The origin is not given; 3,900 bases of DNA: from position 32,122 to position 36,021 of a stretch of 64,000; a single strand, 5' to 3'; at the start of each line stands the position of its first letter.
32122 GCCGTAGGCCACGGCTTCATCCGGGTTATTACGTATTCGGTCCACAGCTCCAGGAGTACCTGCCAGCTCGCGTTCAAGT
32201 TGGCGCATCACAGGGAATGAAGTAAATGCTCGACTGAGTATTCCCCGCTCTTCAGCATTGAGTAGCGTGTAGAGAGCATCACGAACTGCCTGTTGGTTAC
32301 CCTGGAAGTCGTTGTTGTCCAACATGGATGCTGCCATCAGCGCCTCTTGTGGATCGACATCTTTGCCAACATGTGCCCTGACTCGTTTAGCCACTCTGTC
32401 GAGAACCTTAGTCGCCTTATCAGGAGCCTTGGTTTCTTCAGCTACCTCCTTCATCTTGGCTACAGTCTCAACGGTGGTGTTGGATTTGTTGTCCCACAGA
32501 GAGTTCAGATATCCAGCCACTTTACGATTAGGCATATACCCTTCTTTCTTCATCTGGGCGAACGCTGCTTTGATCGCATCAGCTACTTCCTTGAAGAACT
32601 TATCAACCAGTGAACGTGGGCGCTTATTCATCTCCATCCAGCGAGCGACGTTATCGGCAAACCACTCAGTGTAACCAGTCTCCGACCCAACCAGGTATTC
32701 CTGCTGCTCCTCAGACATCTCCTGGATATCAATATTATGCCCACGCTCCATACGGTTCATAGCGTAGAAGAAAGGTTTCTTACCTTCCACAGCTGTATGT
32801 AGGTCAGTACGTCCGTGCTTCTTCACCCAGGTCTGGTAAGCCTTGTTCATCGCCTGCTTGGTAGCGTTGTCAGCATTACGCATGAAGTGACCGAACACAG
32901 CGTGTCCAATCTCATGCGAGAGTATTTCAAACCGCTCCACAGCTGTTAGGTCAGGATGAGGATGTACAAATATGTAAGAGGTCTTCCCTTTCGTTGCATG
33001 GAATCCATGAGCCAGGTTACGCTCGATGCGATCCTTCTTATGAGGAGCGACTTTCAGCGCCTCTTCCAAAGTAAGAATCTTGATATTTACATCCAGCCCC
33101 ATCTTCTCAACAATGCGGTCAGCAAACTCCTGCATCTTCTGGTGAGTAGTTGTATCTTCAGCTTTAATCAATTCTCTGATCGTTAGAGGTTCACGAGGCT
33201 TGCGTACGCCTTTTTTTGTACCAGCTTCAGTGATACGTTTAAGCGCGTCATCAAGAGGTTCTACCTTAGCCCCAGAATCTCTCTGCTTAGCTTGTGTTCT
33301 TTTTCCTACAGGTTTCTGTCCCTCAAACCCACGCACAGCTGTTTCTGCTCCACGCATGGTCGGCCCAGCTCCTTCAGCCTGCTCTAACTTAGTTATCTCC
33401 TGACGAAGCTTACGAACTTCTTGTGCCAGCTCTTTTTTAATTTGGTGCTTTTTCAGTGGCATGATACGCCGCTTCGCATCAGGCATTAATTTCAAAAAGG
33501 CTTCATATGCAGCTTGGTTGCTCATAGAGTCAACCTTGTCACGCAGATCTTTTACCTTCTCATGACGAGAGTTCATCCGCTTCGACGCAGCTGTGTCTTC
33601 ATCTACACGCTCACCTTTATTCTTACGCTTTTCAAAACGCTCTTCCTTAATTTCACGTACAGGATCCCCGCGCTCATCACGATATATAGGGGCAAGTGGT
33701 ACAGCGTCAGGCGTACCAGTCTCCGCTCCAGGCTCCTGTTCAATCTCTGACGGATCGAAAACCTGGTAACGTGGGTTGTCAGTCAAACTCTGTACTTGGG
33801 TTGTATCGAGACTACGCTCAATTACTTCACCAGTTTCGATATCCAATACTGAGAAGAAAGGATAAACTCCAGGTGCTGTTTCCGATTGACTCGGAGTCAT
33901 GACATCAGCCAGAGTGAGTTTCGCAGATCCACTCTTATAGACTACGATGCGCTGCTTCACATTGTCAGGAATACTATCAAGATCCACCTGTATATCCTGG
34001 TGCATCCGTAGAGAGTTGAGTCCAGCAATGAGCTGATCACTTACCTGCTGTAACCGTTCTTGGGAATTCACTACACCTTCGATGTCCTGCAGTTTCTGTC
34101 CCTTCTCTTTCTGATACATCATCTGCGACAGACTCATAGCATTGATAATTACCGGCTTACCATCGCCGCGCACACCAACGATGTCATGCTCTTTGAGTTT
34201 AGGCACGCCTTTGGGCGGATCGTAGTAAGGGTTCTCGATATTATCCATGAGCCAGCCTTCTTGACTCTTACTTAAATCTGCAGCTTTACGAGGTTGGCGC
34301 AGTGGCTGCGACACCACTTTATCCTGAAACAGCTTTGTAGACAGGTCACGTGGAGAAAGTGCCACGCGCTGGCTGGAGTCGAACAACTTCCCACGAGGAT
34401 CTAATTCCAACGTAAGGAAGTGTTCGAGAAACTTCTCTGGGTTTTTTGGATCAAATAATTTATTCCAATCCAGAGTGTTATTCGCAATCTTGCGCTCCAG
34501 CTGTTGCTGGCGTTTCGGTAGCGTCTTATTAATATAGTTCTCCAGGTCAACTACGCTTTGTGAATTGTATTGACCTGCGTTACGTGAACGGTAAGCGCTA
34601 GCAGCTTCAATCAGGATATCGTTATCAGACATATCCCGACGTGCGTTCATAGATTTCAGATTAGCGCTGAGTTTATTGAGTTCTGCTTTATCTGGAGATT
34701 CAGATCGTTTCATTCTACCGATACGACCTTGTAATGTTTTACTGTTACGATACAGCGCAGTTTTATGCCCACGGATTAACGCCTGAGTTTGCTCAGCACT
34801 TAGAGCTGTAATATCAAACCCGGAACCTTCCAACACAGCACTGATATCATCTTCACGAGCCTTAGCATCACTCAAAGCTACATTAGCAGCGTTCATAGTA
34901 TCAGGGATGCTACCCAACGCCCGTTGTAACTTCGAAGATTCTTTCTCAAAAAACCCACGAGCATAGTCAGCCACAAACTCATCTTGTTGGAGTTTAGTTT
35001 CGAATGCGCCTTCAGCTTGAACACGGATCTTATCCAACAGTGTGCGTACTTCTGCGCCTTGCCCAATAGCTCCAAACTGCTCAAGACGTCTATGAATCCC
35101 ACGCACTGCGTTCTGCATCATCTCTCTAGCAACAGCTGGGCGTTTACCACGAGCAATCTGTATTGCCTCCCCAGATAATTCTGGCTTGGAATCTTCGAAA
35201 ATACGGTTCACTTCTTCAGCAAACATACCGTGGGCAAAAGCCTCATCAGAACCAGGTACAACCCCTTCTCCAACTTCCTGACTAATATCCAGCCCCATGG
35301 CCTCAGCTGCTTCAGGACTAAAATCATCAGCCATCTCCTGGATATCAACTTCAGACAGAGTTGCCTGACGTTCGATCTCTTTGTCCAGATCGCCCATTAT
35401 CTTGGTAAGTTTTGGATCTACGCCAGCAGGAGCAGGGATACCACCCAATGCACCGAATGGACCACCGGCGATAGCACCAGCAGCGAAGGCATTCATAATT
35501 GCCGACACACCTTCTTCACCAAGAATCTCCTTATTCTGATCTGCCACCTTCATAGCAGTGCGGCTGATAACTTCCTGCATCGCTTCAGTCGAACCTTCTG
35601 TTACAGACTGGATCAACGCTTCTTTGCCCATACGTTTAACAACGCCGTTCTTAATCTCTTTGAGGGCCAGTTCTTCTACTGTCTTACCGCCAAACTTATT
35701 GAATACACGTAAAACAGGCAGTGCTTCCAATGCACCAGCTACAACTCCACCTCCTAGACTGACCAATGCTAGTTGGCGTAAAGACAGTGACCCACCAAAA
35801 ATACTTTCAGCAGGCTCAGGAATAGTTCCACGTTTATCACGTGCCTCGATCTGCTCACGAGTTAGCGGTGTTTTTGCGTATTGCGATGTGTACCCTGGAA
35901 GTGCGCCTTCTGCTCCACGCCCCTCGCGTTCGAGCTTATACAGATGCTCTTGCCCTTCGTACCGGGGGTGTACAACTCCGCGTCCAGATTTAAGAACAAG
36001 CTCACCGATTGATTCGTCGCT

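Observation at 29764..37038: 2424-aa giant protein combining an SNase-like OB fold, a HEIGH zincin motif and hydrophobic Gly-rich segments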

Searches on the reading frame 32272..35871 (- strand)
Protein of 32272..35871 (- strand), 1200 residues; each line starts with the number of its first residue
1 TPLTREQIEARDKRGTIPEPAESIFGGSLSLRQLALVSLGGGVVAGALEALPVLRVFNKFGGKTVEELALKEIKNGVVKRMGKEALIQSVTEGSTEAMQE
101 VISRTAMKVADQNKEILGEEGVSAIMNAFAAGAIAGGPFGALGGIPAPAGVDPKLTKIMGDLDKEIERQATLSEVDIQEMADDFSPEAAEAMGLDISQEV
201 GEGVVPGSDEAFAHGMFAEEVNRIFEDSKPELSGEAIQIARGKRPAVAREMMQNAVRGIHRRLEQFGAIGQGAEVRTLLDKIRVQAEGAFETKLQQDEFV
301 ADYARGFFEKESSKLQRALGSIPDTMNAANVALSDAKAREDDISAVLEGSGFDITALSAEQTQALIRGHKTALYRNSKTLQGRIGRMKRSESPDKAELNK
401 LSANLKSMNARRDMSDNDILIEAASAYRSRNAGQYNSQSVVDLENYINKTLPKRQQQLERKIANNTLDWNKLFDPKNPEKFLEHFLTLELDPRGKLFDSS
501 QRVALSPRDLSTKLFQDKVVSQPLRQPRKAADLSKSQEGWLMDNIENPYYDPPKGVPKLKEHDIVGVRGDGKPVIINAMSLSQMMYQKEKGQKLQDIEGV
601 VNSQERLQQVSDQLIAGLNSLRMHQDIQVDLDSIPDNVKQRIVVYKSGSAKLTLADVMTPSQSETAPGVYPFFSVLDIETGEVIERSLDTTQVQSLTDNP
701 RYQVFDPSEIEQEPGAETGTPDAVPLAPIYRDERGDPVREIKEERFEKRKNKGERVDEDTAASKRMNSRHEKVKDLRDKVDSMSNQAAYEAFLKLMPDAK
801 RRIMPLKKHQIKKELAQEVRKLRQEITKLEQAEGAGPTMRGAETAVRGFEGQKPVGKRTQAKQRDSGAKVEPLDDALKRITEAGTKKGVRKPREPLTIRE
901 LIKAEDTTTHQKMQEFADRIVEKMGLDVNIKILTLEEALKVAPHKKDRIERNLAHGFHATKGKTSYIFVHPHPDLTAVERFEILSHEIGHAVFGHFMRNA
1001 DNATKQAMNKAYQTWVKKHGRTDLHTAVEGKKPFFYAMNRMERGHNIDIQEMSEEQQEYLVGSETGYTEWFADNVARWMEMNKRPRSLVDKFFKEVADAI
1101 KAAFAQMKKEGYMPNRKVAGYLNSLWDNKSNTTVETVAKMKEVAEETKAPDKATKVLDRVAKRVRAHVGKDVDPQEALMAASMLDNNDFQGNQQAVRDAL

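Call 52: find_homologous_proteins(query=A6, max_evalue=0.001)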
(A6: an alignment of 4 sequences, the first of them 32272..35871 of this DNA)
Query A6 (4 sequences): 8000 candidates shared short words with the query, none scored E <= 0.001.
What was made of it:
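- Tried and rejected: It returned nothing, not even the query's own relatives (call 52).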

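Call 73: predict_structure(alignment_id=A7)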
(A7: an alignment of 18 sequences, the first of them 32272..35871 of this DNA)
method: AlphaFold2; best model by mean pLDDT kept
length: 1200 residues; sequences in the alignment: 18
mean_pLDDT: 62.8   pTM: 0.35
mean pLDDT of the five models: 62.8, 62.2, 61.7, 61.5, 60.7
residues with pLDDT >= 90: 186; 70-90: 316; 50-70: 278; < 50: 420
segments of 3 or more residues with pLDDT < 50: 1-3, 14-81, 138-153, 168-219, 315-326, 349-352, 430-436, 438-440, 464-467, 490-495, 500-505, 507-520, 662-671, 709-731, 733-756, 835-871, 883-889, 1021-1035, 1044-1052, 1055-1064, 1113-1154, 1175-1200
pLDDT, mean of each block of 10 residues (from residue 1): 61 42 33 35 32 31 34 39 59 76 69 75 82 62 31 52 51 34 38 31 28 41 61 62 69 70 63 68 83 81 73 47 51 71 51 62 81 91 95 94 94 89 70 45 61 72 50 54 54 48 47 38 68 71 66 82 93 93 75 54 76 91 92 90 88 90 35 76 74 80 68 30 30 43 28 41 79 90 71 67 59 84 90 53 31 30 32 60 45 89 94 91 89 97 95 93 95 90 93 89 85 79 37 48 48 47 66 82 59 68 64 46 35 33 39 52 53 48 41 40
secondary structure, 60 per line:
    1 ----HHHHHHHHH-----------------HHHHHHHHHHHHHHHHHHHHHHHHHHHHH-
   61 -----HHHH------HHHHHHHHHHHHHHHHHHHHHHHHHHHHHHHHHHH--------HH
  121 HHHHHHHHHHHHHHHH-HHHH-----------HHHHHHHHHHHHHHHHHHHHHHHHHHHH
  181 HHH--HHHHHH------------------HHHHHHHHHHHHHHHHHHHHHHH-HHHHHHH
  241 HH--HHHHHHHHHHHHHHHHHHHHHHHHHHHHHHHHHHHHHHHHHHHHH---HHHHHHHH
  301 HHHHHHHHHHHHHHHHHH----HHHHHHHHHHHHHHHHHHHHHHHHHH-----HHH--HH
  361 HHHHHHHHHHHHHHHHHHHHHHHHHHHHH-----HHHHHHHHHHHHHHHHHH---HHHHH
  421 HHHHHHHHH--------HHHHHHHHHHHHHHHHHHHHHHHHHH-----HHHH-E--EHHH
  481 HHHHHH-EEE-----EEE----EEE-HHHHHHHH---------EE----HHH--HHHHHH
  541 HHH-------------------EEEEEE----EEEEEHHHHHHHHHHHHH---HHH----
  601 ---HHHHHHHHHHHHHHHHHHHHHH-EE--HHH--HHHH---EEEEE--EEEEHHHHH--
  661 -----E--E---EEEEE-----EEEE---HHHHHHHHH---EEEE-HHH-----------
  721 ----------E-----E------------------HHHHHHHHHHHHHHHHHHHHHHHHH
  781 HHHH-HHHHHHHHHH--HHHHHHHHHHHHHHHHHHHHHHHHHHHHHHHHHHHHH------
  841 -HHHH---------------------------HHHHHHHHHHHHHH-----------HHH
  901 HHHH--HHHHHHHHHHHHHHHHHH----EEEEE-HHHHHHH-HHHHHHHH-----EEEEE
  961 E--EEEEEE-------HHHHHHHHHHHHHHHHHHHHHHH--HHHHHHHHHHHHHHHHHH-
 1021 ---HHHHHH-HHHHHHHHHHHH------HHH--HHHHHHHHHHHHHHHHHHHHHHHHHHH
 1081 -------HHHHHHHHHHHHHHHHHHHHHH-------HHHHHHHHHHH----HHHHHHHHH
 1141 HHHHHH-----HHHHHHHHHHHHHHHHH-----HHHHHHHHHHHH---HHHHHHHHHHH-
elements in order (helices of 4 or more, strands of 3 or more residues): H5-13 H31-59 H66-69 H76-110 H119-136 H138-141 H153-183 H186-191 H210-232 H234-242 H245-289 H293-318 H323-348 H359-389 H395-412 H416-429 H438-463 H469-472 H478-486 E488-490 E496-498 E503-505 H507-514 H535-543 E563-568 E573-577 H578-590 H604-625 H636-639 E643-647 E650-653 H654-658 E673-677 E683-686 H690-698 E702-705 H756-784 H786-795 H798-834 H842-845 H873-886 H898-904 H907-924 E929-933 H935-941 H943-950 E956-961 E964-969 H977-999 H1002-1019 H1024-1029 H1031-1042 H1054-1080 H1088-1109 H1117-1127 H1132-1146 H1152-1168 H1174-1185 H1189-1199
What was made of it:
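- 33739..35358 (-): Middle region, aa 561-1100. It consists of long helices plus a confidently modelled small alpha/beta domain (aa ~940-1050). It is conserved only in the three closest relatives and its function is unknown. Call 73 (pLDDT ~90 at model residues 550-660).
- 32524..33186 (-): Zincin-like metallopeptidase domain, aa 1285-1505. HEIGH is at aa 1375-1379 (32902..32916). The putative third zinc ligand is E1458 in EWFAD. Call 73 (helix, three strands, HExxH helix, Glu helix; pLDDT 89-97).
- On Zincin-like metallopeptidase of polyvalent proteins (MPTase): The AlphaFold secondary structure has this order at pLDDT 89-97 (call 73).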

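Call 77: fold_search(model_id=the predicted structure, library=pdb)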
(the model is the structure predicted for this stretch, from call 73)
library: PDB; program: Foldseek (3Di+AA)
matches with E <= 10: 73; with E <= 0.001: 0
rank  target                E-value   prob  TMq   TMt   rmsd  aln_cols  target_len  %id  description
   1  7z5g_D                1.1e+00  0.06  0.05  0.12  17.7       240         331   10  human apo MATCAP (released 2022-05-11)
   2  3u9q_A                1.6e+00  0.09  0.07  0.21  18.1       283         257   10  Ligand binding domain of PPARgamma complexed with Decanoic Acid and PGC-1a peptide (released 2011-11-09)
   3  9gx4_B                1.7e+00  0.07  0.06  0.17  18.4       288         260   10  Human PPAR-gamma ligand binding domain in complex with AKGO156 (released 2025-10-08)
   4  7z5g_C                1.8e+00  0.04  0.05  0.12  18.2       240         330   10  human apo MATCAP (released 2022-05-11)
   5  7z5g_A                1.8e+00  0.04  0.06  0.13  18.8       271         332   11  human apo MATCAP (released 2022-05-11)
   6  9gxd_A                2.0e+00  0.06  0.06  0.17  17.8       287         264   10  Human PPAR-gamma ligand binding domain in complex with AKGO27 (released 2025-10-08)
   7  9y6s_5f               2.0e+00  0.01  0.05  0.05  56.6      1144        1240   10  96-nm repeat of the Leishmania tarentolae doublet microtubule (released 2025-12-17)
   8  9gx6_B                2.2e+00  0.08  0.07  0.21  18.0       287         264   10  Human PPAR-gamma ligand binding domain in complex with AKGO166 (released 2025-10-08)
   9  9qg2_B                2.3e+00  0.06  0.06  0.17  18.9       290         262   10  Human PPAR-gamma ligand binding domain in complex with LW86 (released 2026-03-25)
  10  5gto_A                2.5e+00  0.06  0.06  0.19  17.1       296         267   12  Human PPARgamma ligand binding dmain complexed with S35 (released 2017-07-05)
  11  6dbh_A                2.6e+00  0.05  0.06  0.17  18.7       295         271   12  Crystal structure of PPAR gamma in complex with NMP422 (released 2019-05-08)
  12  2fic_B                2.7e+00  0.14  0.05  0.23  26.2       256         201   12  The crystal structure of the BAR domain from human Bin1/Amphiphysin II and its implications for molecular recognition (released 2006-11-14)
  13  4l98_B                2.7e+00  0.06  0.07  0.20  18.1       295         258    9  Crystal structure of the complex of F360L PPARgamma mutant with the ligand LT175 (released 2014-06-25)
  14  9gwf_B                2.9e+00  0.04  0.05  0.18  19.4       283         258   11  Human PPAR-gamma ligand binding domain in complex with LW100 (released 2025-10-08)
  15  8zfs_B                3.0e+00  0.07  0.07  0.21  18.1       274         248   10  Crystal Structure of Human PPARgamma Ligand Binding Domain in Complex with T0070907 and MRL24 (released 2024-08-07)
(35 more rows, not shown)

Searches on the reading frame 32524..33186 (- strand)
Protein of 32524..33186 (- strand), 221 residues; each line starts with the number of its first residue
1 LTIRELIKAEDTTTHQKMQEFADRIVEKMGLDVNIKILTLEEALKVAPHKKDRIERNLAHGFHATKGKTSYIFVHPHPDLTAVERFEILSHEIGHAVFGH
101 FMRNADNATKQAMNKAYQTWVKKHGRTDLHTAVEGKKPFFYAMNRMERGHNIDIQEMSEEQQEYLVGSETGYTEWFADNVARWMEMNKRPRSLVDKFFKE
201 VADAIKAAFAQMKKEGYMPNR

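Call 80: search_solved_structures(query=A10, max_evalue=10, show_alignments=3)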
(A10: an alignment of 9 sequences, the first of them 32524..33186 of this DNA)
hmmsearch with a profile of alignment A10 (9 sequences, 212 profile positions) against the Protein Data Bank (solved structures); distinct sequences matched with E-value up to 10: 10.
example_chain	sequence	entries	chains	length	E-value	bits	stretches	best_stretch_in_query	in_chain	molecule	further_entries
9e5c_2i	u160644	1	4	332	0.018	18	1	107-192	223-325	Radial spoke protein 3, putative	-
2qr4_A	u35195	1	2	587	0.031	17.2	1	63-100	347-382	Peptidase M3B, oligoendopeptidase F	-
8fjg_A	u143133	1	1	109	0.19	14.6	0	178-209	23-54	H12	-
7yzx_A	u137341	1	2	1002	0.5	13.3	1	143-187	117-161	C5a peptidase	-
3eif_A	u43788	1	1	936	0.57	13.1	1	143-187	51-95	C5a peptidase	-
1xf1_A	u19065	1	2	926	0.63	12.9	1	144-187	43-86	C5a peptidase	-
7bj3_A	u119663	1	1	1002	0.64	12.9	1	143-187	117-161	C5a peptidase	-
8bty_A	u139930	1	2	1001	0.68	12.8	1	143-187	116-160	C5a peptidase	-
1c7k_A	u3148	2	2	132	0.85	12.5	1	54-92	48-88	ZINC ENDOPROTEASE | ZINC PROTEASE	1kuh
4hx3_A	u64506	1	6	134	0.88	12.5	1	55-92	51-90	Extracellular small neutral protease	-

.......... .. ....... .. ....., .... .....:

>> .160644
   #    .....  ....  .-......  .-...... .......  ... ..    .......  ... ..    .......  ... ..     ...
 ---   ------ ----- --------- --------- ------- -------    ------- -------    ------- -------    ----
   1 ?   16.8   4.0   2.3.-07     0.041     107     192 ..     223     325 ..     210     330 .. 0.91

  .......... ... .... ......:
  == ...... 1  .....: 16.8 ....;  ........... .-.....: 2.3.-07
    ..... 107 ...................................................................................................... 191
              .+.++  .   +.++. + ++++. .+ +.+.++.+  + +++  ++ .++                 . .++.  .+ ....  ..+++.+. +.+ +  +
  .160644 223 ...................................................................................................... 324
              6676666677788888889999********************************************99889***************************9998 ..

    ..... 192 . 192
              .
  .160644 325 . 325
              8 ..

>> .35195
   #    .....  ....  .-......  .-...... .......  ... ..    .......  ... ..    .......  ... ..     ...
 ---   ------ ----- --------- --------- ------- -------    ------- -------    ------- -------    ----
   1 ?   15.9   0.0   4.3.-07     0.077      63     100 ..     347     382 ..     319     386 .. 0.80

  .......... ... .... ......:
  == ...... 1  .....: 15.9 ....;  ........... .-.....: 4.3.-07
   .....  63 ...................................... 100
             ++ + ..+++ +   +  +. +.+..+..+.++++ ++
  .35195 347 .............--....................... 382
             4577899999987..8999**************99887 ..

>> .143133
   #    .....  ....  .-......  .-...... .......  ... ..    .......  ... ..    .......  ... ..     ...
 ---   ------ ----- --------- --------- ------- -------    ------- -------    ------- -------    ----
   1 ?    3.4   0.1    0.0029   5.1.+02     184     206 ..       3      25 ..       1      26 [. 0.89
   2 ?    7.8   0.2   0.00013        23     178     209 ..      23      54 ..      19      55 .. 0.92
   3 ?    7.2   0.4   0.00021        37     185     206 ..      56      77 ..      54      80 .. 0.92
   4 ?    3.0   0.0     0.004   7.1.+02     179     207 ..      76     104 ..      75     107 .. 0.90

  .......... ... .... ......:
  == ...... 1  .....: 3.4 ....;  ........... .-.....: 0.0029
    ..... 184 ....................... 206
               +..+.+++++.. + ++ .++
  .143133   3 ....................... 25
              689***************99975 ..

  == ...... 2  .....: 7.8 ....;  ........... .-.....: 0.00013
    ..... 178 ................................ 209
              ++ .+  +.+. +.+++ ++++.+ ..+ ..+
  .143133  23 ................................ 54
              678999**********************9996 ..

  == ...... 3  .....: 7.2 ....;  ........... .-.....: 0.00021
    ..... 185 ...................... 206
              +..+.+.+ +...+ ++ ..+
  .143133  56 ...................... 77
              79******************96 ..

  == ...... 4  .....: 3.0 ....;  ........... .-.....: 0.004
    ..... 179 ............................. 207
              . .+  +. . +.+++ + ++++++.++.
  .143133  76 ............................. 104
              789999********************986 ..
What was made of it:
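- On Zincin-like metallopeptidase of polyvalent proteins (MPTase): The PDB profile search was weak (M3B peptidase, 0.03, call 80).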

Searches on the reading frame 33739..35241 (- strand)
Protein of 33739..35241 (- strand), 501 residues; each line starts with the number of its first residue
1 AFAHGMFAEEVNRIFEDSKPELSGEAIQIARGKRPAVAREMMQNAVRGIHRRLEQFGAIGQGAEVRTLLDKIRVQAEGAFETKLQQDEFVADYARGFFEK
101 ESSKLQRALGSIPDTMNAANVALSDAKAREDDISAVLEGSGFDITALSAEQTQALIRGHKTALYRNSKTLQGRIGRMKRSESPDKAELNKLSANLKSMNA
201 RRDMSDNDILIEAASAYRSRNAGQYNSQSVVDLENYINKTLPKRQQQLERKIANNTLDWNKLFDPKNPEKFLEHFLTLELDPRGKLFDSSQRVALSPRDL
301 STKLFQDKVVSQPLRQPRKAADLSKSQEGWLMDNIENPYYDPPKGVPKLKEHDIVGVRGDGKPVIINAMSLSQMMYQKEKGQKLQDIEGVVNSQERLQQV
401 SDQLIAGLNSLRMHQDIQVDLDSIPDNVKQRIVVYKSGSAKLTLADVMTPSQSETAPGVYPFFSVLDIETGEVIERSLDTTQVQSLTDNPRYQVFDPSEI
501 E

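Call 98: search_solved_structures(query=A12, max_evalue=1, show_alignments=1)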
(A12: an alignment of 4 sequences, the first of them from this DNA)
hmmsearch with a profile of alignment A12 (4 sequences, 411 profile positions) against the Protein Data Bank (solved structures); distinct sequences matched with E-value up to 1: 0.
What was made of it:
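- Tried and rejected: Nothing (call 98).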
